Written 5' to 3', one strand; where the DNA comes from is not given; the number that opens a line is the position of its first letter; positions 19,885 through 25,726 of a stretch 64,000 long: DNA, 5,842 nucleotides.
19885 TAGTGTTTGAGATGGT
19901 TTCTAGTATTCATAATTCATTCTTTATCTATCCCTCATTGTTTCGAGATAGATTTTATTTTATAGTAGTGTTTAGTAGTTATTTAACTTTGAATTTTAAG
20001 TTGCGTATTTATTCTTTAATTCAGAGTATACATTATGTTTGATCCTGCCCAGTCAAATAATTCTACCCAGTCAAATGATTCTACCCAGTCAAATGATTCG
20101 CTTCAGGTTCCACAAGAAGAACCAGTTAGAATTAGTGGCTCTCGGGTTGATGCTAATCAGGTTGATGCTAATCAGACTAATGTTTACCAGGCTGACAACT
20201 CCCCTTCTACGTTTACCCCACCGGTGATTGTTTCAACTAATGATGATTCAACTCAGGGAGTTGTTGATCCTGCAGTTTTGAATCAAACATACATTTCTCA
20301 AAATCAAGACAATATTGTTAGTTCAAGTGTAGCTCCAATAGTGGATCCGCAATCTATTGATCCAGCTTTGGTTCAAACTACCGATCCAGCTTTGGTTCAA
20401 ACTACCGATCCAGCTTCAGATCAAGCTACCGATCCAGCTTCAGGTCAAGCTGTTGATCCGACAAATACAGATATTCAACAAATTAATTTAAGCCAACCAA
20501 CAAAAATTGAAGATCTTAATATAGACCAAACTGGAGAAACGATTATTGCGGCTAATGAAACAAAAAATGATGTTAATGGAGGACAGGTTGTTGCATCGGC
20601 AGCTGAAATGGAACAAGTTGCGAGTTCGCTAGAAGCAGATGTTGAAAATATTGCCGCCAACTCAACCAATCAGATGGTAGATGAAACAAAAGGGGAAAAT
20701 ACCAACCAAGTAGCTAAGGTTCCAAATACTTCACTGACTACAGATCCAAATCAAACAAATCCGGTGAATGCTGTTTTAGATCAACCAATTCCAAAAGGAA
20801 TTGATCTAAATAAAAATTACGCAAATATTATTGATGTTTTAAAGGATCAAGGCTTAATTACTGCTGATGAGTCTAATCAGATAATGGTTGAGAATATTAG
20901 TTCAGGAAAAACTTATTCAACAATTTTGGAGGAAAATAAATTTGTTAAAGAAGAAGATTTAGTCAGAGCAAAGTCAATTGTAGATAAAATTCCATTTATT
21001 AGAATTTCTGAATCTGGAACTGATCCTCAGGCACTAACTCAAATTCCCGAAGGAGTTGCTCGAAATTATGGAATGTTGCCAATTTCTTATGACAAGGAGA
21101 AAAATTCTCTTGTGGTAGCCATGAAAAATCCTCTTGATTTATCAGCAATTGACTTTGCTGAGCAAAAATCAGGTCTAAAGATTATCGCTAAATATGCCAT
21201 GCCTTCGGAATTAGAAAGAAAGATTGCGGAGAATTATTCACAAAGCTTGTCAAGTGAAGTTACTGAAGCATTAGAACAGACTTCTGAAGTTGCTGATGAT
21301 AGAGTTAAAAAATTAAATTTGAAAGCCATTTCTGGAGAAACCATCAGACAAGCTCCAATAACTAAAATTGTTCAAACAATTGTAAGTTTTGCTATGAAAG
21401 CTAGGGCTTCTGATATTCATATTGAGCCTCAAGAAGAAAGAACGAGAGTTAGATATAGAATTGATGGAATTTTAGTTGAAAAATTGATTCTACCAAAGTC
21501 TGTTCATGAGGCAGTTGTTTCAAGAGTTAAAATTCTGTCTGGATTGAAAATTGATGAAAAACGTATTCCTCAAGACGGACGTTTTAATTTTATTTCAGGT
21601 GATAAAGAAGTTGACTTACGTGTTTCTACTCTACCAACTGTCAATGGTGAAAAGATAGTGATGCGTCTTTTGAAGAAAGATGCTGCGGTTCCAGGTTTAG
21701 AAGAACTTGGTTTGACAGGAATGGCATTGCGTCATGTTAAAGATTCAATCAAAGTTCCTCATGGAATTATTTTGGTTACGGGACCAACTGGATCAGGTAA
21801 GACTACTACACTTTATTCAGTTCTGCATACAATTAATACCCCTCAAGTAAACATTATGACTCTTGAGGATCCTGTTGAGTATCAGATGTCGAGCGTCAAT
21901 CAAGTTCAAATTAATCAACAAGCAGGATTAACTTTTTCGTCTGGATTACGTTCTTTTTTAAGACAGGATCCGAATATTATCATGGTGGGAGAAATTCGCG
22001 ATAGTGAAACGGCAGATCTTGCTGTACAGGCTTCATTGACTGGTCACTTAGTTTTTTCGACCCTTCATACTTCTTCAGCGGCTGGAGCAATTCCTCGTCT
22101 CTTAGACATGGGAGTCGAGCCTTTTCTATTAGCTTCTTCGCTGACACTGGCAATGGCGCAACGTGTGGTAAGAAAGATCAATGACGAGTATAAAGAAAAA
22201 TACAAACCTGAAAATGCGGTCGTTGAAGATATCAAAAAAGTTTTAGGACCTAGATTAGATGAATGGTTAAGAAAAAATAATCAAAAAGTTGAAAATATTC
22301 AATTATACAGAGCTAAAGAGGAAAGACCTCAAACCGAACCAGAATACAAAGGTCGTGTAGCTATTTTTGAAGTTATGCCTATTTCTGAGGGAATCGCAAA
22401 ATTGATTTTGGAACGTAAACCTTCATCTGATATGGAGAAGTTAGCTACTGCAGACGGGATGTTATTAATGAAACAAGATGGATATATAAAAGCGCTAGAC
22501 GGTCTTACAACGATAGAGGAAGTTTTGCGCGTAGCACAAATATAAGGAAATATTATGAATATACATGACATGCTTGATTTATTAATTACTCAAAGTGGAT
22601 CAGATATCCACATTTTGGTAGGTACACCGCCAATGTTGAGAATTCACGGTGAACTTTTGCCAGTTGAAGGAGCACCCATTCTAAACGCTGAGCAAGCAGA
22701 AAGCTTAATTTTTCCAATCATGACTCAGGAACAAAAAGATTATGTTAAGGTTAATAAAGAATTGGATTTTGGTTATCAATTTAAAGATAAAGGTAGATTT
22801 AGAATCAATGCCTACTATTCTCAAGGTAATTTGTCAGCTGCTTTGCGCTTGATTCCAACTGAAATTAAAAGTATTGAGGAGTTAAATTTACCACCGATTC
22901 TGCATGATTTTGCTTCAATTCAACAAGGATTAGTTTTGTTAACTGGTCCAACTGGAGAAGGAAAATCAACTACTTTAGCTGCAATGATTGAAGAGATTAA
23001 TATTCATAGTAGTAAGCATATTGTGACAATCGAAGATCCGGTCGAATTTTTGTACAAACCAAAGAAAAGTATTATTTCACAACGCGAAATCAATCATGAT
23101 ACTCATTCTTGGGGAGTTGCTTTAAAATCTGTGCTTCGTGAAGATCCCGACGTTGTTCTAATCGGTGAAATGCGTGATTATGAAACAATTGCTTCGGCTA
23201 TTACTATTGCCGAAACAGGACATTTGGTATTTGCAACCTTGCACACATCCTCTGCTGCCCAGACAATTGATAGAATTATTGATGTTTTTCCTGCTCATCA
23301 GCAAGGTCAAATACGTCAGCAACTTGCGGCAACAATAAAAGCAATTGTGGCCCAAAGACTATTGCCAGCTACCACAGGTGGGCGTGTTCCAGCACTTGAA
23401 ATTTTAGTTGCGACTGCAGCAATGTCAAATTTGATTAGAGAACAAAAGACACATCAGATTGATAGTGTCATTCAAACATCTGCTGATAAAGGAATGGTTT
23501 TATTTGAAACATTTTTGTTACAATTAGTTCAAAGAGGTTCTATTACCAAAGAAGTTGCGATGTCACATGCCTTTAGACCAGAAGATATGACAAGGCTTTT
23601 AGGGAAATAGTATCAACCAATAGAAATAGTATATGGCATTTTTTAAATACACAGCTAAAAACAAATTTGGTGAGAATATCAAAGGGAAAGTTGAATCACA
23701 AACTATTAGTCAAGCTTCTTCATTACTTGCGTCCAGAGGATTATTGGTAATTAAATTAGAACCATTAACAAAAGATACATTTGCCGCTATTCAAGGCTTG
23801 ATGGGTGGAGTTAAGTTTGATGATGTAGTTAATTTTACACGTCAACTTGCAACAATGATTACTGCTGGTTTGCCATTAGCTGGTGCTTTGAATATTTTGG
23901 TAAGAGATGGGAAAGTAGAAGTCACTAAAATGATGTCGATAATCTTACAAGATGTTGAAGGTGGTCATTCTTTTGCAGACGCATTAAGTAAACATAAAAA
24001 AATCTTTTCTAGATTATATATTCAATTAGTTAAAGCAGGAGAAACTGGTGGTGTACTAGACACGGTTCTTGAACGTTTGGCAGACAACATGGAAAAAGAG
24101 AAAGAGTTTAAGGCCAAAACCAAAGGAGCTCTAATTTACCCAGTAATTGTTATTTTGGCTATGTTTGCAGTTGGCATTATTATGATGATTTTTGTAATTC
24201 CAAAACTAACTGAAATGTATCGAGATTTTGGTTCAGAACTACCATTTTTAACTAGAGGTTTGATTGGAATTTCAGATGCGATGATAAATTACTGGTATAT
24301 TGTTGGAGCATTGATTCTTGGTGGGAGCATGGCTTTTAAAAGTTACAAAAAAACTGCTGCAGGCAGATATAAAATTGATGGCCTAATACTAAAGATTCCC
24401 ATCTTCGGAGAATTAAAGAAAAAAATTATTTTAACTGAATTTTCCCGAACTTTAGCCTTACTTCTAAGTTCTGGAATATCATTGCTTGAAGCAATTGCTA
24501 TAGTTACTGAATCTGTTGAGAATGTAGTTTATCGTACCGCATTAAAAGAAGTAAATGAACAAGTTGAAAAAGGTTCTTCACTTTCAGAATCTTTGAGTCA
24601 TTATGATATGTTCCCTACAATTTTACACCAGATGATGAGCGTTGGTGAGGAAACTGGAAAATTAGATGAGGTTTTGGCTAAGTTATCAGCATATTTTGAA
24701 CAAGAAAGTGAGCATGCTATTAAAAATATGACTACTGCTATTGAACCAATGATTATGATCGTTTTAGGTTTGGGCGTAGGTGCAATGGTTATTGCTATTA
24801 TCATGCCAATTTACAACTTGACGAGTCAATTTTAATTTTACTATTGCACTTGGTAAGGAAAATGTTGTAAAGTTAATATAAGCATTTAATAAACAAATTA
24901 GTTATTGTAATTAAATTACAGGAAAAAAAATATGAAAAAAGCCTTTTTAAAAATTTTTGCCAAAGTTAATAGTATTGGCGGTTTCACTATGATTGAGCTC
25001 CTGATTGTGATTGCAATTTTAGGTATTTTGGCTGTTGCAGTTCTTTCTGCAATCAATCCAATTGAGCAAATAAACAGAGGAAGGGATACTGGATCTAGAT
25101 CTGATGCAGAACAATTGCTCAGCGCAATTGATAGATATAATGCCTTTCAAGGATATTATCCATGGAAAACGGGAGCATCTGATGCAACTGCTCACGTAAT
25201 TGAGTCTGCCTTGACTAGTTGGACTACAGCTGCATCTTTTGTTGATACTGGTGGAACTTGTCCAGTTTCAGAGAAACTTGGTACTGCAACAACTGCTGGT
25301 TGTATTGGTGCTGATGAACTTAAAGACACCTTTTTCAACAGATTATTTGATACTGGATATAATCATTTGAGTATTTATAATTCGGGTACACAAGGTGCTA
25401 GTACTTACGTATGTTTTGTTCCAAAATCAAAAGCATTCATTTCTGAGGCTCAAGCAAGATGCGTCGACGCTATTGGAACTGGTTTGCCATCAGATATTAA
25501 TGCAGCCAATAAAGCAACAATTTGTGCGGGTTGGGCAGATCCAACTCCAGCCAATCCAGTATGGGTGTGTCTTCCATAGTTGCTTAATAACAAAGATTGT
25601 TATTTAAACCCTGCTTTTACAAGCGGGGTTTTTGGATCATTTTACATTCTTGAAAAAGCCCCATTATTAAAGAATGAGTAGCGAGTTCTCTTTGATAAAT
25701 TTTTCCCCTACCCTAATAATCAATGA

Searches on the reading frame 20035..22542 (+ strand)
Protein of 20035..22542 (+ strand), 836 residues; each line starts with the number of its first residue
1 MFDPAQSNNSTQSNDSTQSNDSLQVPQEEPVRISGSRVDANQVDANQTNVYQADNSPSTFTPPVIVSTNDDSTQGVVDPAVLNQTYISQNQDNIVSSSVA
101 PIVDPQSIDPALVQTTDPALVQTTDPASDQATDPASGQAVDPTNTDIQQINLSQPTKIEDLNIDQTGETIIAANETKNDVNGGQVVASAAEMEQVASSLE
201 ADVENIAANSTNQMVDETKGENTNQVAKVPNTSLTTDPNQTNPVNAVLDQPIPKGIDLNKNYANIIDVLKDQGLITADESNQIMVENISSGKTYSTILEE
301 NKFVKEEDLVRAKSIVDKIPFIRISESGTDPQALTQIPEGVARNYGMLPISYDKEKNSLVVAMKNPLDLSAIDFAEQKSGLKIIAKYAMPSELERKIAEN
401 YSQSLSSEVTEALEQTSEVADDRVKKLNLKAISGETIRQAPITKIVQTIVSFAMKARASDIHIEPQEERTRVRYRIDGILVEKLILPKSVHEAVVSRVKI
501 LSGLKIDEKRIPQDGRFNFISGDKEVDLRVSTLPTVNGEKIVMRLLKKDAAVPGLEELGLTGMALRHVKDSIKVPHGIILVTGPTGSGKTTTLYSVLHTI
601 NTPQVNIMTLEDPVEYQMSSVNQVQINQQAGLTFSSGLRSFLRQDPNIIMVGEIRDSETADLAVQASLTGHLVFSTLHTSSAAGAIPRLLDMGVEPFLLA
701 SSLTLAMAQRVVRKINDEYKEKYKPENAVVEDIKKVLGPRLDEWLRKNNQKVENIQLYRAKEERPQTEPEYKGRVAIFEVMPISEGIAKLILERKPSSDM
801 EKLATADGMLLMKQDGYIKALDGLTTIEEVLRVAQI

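Call 72: search_protein_families(library=pfam, proteins=[window:20035-22542:+], max_evalue=0.001)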
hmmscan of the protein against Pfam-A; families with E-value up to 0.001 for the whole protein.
window:20035-22542:+ (836 aa): 5 families
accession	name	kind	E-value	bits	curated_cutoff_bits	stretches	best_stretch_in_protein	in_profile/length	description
PF00437.27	T2SSE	-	5e-122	407.6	24.9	1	439-832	5-370/370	Type II/IV secretion system protein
PF05157.20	MshEN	-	7.8e-13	48.7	23.1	1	319-405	3-88/90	MshEN domain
PF13173.12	AAA_14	-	0.00042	20.7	27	0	577-669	3-86/129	AAA domain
PF25199.1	nSTAND_NTPase5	-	0.00083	19.6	34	0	575-615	40-81/145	Novel STAND NTPase 5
PF13401.12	AAA_22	-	0.00086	20.1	27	0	576-612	5-43/130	AAA domain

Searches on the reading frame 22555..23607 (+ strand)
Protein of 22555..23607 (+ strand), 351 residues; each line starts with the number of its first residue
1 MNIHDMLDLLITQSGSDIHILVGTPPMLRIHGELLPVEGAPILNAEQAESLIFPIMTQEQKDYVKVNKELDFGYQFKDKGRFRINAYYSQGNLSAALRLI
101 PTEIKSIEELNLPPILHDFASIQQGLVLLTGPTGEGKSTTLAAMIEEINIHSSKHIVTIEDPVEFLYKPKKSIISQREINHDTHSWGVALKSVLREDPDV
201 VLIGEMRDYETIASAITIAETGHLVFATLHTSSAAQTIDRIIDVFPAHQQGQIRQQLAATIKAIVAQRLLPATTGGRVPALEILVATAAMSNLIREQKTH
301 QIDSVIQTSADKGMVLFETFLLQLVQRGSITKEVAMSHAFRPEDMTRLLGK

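Call 72: search_protein_families(library=pfam, proteins=[window:22555-23607:+], max_evalue=0.001)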
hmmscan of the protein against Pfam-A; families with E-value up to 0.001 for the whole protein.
window:22555-23607:+ (351 aa): 3 families
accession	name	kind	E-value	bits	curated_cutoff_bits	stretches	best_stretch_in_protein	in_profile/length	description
PF00437.27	T2SSE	-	5.8e-42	144.1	24.9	1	80-272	92-281/370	Type II/IV secretion system protein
PF25199.1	nSTAND_NTPase5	-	0.00043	20.6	34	0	124-162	41-79/145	Novel STAND NTPase 5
PF13401.12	AAA_22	-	0.00073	20.3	27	0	123-171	4-44/130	AAA domain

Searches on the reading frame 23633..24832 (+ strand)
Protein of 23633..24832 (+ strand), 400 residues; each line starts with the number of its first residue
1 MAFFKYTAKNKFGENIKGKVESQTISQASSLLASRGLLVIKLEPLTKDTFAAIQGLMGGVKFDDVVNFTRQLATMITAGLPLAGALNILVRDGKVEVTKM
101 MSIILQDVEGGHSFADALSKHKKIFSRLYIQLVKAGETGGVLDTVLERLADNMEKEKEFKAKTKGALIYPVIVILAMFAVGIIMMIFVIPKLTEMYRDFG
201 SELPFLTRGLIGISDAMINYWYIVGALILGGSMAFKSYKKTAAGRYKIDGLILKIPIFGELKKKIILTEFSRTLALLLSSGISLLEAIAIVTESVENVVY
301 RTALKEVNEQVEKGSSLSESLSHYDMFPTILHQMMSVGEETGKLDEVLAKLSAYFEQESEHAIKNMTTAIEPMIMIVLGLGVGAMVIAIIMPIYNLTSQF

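Call 72: search_protein_families(library=pfam, proteins=[window:23633-24832:+], max_evalue=0.001)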
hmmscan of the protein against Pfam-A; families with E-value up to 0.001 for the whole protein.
window:23633-24832:+ (400 aa): 1 family
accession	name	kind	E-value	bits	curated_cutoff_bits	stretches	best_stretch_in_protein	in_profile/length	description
PF00482.28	T2SSF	-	2.3e-65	218.6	25.2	2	270-392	1-125/125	Type II secretion system (T2SS), protein F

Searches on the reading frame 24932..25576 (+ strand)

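Call 72: search_protein_families(library=pfam, proteins=[window:24932-25576:+], max_evalue=0.001)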
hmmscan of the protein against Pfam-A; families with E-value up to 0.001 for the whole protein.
window:24932-25576:+ (215 aa): 1 family
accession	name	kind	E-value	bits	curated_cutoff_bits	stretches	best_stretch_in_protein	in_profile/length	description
PF07963.17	N_methyl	-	1.9e-06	27.6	21.2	1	16-38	5-27/27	Prokaryotic N-terminal methylation motif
